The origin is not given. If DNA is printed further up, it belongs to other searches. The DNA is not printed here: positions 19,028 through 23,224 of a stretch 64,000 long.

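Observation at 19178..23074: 1298-aa AfsR-like regulator carrying DNA-binding domains at both ends (N-terminal SARP/BTAD and C-terminal DeoR-like HTH)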

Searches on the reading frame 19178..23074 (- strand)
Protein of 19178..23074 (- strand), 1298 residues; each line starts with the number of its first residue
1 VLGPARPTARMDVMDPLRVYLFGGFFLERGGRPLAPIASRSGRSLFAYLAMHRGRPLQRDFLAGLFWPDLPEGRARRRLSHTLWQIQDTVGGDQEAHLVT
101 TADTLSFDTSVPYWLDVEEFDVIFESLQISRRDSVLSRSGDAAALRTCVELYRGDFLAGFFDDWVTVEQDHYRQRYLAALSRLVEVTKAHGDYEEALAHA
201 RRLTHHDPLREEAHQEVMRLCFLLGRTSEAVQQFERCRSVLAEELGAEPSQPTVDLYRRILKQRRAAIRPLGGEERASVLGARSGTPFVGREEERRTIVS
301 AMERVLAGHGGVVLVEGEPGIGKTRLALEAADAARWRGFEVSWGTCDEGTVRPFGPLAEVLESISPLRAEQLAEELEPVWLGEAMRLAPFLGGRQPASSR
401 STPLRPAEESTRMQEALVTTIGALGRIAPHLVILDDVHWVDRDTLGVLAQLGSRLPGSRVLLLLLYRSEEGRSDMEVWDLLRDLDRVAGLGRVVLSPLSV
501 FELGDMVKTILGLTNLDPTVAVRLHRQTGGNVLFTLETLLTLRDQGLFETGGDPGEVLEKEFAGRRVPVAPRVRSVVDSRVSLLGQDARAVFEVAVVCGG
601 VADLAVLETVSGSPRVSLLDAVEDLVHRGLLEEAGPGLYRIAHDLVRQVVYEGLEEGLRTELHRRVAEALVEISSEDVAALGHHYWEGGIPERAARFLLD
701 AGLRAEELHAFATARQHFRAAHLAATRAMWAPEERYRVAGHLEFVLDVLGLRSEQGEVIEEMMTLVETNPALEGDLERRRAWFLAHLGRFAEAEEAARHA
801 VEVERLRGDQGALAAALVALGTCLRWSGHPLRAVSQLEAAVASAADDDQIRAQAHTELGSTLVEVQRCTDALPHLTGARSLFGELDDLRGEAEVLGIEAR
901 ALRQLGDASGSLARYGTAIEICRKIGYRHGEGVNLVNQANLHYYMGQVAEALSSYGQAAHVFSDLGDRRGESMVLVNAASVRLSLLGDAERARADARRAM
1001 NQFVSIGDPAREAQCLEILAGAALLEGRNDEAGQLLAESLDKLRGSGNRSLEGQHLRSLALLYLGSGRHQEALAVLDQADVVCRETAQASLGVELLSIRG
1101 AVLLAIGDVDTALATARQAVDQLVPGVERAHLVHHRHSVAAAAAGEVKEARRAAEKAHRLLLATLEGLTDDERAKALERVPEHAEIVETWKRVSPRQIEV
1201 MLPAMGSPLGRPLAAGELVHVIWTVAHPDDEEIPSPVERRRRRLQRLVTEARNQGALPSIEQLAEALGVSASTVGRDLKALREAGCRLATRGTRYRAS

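Call 5: search_protein_families(library=pfam, proteins=[window:19178-23074:-], max_evalue=0.1)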
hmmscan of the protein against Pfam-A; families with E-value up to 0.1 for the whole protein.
window:19178-23074:- (1298 aa): 33 families (the best 25 are shown)
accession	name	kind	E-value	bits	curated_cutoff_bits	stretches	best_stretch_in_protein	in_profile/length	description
PF03704.23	BTAD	-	1.2e-24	87.7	22.1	1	141-261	25-146/146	Bacterial transcriptional activator domain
PF13191.12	AAA_16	-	5.9e-23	82.6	32.6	1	287-462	1-166/167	AAA ATPase domain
PF13424.12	TPR_12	-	8.4e-21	74.4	30.1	4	1019-1079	9-71/77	Tetratricopeptide repeat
PF07719.23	TPR_2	-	7.5e-10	38.6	27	0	935-959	4-28/34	Tetratricopeptide repeat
PF07900.17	DUF1670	-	1.1e-07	31.9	25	1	1208-1293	51-142/220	Protein of unknown function (DUF1670)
PF08279.18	HTH_11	-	5.9e-07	29.7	25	1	1243-1289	1-47/55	HTH domain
PF00515.34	TPR_1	-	6.4e-07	29.4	27.8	0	936-958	5-27/34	Tetratricopeptide repeat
PF13181.12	TPR_8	-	3.3e-06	27.3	25.7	0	780-804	7-31/34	Tetratricopeptide repeat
PF08220.18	HTH_DeoR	-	1.4e-05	25.1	21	1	1243-1286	1-43/57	DeoR-like helix-turn-helix domain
PF17874.7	TPR_MalT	-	2.8e-05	24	45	2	987-1161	15-191/336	MalT-like TPR region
PF13428.12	TPR_14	-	3.8e-05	24.4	23.5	0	179-216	3-40/44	Tetratricopeptide repeat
PF01022.26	HTH_5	-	8.6e-05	22.8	22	1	1260-1285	18-43/47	Bacterial regulatory protein, arsR family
PF14938.12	SNAP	-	9e-05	22.5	25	1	929-1078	31-180/282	Soluble NSF attachment protein, SNAP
PF13730.12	HTH_36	-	0.0002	21.5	25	1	1253-1285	22-53/55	Helix-turn-helix domain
PF12840.13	HTH_20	-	0.0004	20.7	27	1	1245-1285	11-46/51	Helix-turn-helix domain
PF00392.27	GntR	-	0.0024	17.9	27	1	1254-1285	21-52/64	Bacterial regulatory proteins, gntR family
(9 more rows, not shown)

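Call 6: search_protein_families(library=ncbifam, proteins=[window:19178-23074:-], max_evalue=0.1)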
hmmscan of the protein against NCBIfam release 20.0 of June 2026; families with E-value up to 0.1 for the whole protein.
window:19178-23074:- (1298 aa): 13 families
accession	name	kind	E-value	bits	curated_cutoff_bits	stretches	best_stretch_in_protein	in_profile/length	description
TIGR03903.1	TOMM_kin_cyc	equivalog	7.4e-34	116.8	705.75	1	280-846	475-1048/1267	TOMM system kinase/cyclase fusion protein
NF053617.1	SARPRegAfsRStmc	equivalog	2.4e-25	88.7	1430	3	13-335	25-345/986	SARP-family global regulator AfsR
NF041717.1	HaaA_phane_TPR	equivalog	2.1e-21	75.8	1125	1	781-1121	519-860/882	cyclophane-containing RiPP biosynthesis TPR protein HaaT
NF041231.1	BagI_FevR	exception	1.1e-06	28.2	500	1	115-275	89-247/315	AfsR/SARP family transcriptional regulator BagI/FevR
NF053520.1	HK_Porph_FimS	equivalog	1.7e-06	26.6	600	1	941-1117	133-308/618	sensor histidine kinase FimS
NF041397.1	TranRegGlpR_Halo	equivalog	0.00018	21.2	300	1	1238-1285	4-47/253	HTH-type transcriptional regulator GlpR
NF040959.1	MamA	equivalog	0.00053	19.5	200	0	816-877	73-130/204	magnetosome protein MamA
TIGR00443.1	hisZ_biosyn_reg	equivalog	0.0054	15.9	271.65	0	850-953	168-272/314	ATP phosphoribosyltransferase regulatory subunit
NF033788.1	HTH_metalloreg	subfamily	0.0072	16.1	55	1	1259-1285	27-53/77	metalloregulator ArsR/SmtB family transcription factor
NF005115.0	PRK06547.1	equivalog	0.0075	15.7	173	0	1133-1194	96-153/172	hypothetical protein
TIGR00122.1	birA_repr_reg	equivalog_domain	0.02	14.7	70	1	1259-1296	15-52/69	biotin operon repressor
TIGR02521.1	type_IV_pilW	equivalog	0.036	13.6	154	0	167-242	126-200/234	type IV pilus biogenesis/stability protein PilW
NF040890.1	trans_reg_YgbI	equivalog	0.058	12.9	400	0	1236-1292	3-54/253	DNA-binding transcriptional repressor YgbI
